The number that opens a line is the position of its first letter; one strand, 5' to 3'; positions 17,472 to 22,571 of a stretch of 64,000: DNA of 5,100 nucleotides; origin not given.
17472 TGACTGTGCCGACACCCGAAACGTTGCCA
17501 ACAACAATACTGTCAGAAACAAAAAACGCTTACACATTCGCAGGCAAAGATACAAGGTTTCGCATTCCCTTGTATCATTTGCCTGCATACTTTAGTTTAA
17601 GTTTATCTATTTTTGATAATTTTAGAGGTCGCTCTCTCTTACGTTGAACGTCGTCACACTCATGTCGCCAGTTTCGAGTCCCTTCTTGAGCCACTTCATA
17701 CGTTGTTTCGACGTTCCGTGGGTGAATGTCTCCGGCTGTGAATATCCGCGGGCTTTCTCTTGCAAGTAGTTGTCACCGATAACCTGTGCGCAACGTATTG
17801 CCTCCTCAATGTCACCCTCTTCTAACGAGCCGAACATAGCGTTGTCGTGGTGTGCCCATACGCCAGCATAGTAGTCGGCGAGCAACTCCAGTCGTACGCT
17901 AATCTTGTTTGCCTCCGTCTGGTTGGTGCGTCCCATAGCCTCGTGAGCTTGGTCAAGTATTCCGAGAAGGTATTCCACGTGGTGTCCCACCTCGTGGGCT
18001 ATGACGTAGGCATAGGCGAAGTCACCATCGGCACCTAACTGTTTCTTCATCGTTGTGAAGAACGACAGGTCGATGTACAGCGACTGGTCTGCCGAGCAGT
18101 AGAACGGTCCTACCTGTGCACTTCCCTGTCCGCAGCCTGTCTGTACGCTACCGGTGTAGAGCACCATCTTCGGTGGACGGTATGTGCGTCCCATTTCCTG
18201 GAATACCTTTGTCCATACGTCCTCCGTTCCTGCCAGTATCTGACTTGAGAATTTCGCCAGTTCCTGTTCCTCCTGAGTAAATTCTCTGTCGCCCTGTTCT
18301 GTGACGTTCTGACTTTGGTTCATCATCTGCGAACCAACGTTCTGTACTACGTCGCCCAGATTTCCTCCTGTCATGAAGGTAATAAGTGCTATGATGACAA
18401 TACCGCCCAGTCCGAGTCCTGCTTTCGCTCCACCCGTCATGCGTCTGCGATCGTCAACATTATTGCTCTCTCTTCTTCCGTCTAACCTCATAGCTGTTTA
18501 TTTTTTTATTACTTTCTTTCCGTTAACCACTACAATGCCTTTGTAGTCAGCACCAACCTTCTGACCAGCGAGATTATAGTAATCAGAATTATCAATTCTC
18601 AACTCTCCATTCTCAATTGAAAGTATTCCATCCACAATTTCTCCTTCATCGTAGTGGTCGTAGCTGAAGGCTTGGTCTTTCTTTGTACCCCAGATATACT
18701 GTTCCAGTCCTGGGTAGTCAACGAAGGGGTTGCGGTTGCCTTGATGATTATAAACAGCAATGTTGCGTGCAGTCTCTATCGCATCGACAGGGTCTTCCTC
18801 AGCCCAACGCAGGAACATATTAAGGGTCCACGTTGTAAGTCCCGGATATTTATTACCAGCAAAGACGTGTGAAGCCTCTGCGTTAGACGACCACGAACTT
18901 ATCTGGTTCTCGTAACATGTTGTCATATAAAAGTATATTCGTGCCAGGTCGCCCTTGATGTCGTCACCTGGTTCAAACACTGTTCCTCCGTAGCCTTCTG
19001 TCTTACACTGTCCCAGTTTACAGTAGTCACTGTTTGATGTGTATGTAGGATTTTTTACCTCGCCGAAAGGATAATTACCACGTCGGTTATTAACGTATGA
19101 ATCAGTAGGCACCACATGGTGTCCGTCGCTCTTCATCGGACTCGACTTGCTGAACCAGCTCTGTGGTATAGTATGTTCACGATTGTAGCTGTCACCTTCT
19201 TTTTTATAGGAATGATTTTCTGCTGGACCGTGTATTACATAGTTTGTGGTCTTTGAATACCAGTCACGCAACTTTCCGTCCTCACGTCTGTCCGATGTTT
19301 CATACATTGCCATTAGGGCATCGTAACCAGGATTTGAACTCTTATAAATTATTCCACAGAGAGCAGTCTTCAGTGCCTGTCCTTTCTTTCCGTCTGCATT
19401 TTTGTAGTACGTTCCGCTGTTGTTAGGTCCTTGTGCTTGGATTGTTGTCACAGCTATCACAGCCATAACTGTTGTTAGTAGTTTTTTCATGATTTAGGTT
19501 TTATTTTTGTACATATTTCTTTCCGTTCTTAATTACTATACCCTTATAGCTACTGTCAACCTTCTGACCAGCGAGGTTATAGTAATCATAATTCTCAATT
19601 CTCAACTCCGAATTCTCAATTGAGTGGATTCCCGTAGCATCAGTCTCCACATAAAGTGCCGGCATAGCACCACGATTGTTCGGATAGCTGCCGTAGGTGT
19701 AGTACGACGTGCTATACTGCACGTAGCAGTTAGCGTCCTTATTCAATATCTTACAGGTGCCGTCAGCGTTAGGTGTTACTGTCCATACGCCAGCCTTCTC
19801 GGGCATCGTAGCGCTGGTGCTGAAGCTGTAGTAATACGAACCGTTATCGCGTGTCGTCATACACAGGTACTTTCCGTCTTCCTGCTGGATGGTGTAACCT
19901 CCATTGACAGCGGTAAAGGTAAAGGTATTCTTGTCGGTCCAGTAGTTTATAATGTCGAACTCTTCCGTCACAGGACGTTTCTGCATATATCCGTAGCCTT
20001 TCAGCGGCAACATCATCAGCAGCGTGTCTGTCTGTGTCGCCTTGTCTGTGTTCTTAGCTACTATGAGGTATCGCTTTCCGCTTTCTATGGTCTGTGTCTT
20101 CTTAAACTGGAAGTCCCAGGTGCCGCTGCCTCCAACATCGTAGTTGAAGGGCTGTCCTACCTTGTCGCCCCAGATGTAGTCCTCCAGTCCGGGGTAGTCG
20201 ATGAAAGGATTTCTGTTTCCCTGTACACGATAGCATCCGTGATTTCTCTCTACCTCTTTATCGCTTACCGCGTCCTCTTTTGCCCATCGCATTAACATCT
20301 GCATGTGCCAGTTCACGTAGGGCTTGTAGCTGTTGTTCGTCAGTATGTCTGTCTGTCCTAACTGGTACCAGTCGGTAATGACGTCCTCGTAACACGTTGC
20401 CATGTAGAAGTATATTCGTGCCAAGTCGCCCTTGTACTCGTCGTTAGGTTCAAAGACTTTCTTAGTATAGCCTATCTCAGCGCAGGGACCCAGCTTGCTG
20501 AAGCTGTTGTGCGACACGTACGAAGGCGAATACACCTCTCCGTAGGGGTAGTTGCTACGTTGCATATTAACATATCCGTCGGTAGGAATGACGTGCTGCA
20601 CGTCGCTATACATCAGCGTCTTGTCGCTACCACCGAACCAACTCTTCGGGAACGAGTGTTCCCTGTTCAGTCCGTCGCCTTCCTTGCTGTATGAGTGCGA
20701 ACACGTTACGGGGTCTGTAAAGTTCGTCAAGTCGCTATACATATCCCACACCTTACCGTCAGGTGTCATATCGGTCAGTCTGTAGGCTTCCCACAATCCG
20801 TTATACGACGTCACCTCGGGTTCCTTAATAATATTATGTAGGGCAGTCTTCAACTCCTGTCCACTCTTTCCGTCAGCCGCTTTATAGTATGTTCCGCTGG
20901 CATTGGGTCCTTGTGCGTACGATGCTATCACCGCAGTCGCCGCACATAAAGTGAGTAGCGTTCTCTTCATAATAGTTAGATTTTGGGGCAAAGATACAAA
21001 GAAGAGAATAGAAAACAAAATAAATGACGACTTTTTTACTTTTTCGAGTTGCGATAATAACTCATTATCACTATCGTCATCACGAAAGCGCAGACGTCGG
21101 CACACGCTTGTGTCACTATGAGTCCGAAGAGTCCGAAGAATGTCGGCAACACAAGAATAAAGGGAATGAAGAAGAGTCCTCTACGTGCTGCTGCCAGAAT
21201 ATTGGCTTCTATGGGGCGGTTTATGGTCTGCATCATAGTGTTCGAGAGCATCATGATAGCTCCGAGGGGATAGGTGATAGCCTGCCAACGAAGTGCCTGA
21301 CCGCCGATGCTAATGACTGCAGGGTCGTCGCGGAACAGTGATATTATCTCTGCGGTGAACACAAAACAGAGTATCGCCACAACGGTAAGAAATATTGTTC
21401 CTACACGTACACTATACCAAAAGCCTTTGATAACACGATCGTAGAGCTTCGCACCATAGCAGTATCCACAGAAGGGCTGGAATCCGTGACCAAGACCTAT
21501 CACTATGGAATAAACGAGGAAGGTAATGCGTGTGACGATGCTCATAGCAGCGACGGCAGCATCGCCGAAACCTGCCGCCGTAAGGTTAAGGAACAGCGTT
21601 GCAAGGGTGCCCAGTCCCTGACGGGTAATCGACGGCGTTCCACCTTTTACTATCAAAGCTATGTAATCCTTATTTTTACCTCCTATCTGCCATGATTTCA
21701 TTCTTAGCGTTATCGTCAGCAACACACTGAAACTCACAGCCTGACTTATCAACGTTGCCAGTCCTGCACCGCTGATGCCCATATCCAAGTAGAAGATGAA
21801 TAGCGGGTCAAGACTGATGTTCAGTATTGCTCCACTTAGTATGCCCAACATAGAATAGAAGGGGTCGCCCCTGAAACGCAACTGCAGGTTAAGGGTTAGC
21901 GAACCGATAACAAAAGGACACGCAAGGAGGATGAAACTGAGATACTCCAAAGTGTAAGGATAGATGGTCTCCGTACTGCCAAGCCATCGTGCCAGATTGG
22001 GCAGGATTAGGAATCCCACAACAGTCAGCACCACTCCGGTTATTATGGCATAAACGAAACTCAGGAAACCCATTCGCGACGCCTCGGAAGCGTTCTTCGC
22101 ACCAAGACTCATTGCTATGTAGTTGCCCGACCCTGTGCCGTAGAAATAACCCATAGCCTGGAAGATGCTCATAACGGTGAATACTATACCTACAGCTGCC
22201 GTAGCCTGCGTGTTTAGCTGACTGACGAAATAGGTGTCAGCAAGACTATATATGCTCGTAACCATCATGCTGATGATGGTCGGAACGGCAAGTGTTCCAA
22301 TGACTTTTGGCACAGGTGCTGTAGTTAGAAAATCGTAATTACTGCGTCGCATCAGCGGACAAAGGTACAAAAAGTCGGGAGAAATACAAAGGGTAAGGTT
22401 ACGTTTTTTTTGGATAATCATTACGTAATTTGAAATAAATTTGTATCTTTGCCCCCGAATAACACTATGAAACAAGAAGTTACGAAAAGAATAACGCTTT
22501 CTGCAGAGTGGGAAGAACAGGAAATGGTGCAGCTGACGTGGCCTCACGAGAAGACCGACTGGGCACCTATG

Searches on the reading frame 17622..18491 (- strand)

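Call 67: search_protein_families(library=pfam, proteins=[window:17622-18491:-], max_evalue=0.0001)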
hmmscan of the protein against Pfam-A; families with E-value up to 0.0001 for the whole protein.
window:17622-18491:- (289 aa): 1 family
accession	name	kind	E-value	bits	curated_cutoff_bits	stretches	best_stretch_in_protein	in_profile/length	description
PF04228.19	Zn_peptidase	-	3.4e-99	332.4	23.2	1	1-278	1-285/290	Putative neutral zinc metallopeptidase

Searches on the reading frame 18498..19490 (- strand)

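Call 67: search_protein_families(library=pfam, proteins=[window:18498-19490:-], max_evalue=0.0001)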
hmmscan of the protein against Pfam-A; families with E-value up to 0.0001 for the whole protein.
window:18498-19490:- (330 aa): 1 family
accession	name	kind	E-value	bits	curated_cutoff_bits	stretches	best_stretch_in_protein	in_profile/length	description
PF04231.19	Endonuclease_1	-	6.1e-70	236.1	25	1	37-260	2-234/235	Endonuclease I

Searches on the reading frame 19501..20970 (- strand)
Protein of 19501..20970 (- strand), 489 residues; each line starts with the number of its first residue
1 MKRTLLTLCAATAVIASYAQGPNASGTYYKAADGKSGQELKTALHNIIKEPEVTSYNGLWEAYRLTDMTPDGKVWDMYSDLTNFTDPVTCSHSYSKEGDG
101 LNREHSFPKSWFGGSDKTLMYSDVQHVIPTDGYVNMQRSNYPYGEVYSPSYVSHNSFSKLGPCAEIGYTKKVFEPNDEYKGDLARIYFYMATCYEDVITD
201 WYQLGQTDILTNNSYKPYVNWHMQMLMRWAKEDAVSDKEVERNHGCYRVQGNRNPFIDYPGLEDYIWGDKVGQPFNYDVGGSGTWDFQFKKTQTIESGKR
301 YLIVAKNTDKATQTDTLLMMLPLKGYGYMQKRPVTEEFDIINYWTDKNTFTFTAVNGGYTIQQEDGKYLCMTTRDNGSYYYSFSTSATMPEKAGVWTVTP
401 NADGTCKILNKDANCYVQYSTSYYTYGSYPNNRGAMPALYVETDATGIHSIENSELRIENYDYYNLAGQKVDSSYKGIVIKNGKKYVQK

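Call 67: search_protein_families(library=pfam, proteins=[window:19501-20970:-], max_evalue=0.0001)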
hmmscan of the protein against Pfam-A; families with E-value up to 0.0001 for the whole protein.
window:19501-20970:- (489 aa): 1 family
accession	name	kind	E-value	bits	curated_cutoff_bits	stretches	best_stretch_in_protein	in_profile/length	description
PF04231.19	Endonuclease_1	-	2.3e-67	227.6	25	1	37-260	2-234/235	Endonuclease I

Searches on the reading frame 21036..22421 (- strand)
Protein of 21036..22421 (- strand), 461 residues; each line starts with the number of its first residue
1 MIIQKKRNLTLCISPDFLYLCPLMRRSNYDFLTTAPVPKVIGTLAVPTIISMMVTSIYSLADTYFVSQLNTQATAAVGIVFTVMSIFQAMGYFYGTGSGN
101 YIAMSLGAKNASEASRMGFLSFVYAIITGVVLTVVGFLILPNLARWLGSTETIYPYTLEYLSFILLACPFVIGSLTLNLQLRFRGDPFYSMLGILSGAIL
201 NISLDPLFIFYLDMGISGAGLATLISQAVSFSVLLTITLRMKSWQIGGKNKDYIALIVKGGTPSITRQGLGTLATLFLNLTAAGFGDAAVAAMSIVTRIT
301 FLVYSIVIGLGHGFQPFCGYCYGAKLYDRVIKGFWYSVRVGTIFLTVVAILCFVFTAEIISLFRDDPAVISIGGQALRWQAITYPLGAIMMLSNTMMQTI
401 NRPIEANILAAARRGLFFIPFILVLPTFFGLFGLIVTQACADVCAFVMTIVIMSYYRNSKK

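Call 67: search_protein_families(library=pfam, proteins=[window:21036-22421:-], max_evalue=0.0001)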
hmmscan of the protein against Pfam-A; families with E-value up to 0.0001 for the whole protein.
window:21036-22421:- (461 aa): 1 family
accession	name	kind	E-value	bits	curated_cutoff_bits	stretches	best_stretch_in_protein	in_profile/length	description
PF01554.23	MatE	-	8.4e-41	139.8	24.9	2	47-207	1-161/161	MatE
